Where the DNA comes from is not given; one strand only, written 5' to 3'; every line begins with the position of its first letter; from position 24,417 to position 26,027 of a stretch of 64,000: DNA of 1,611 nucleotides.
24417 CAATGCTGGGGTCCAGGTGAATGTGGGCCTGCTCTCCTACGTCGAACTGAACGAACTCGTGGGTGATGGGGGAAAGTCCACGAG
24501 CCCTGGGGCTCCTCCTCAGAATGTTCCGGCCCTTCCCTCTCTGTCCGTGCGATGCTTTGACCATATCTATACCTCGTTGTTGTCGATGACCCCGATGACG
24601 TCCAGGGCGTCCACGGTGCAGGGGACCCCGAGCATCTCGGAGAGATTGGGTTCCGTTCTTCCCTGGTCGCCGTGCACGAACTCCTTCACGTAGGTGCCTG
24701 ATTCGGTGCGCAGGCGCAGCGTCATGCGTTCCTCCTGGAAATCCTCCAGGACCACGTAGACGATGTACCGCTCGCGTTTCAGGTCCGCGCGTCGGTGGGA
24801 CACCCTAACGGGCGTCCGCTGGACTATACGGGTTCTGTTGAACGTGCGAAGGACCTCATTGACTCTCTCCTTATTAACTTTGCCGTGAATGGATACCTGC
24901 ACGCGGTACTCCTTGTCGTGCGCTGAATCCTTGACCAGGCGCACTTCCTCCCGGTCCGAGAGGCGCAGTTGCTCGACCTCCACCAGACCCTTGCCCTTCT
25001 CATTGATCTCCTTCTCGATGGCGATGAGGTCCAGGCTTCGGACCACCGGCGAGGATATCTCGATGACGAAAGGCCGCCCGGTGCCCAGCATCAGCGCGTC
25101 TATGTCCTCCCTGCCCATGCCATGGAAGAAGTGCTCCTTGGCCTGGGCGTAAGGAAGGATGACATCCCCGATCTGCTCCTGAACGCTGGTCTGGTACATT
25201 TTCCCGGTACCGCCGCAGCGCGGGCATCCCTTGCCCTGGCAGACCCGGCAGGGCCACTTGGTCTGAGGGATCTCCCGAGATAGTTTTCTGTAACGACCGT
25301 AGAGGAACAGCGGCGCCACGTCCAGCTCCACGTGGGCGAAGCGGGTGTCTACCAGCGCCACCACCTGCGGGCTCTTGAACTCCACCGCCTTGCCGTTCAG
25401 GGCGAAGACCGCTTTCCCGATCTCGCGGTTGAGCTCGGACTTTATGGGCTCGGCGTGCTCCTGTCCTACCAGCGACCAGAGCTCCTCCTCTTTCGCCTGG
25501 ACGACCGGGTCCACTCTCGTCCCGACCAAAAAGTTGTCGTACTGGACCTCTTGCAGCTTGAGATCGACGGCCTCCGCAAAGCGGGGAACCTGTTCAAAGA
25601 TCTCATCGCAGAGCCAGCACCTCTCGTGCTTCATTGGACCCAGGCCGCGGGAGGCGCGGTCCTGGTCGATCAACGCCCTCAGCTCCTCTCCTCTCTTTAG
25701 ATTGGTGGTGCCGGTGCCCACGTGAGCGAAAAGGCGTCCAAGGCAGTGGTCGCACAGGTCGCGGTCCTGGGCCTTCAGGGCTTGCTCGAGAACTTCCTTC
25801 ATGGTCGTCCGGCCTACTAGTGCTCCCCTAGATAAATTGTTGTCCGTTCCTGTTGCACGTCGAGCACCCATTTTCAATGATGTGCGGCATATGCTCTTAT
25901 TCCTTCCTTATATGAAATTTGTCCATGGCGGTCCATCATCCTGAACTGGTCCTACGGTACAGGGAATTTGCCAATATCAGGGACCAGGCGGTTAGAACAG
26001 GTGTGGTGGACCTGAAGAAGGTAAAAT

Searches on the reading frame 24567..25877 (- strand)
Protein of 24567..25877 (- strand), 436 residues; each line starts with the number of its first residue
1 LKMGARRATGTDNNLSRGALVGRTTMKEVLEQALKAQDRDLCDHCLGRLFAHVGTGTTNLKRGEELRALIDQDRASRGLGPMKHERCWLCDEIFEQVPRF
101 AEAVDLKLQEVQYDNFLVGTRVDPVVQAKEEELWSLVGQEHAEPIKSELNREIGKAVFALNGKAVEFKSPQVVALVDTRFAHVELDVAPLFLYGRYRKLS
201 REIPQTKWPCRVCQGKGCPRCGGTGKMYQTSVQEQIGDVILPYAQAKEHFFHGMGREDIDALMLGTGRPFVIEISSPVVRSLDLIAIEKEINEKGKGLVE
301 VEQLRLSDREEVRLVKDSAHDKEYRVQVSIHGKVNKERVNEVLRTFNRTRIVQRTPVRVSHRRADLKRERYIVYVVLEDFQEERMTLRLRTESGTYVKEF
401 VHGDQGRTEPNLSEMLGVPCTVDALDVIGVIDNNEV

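Call 35: search_protein_families(library=pfam, proteins=[window:24567-25877:-], max_evalue=0.00001)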
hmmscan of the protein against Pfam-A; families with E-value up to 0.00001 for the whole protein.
window:24567-25877:- (436 aa): 2 families
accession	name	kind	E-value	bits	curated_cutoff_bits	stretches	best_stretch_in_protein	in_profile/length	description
PF21238.2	Pus10_C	-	1.7e-72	244.2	27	1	191-430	1-231/232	Pus10, C-terminal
PF22023.1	Pus10_THUMP_arc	-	1.7e-24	86.2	28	1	100-177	1-78/78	Pus10 THUMP domain, archaeal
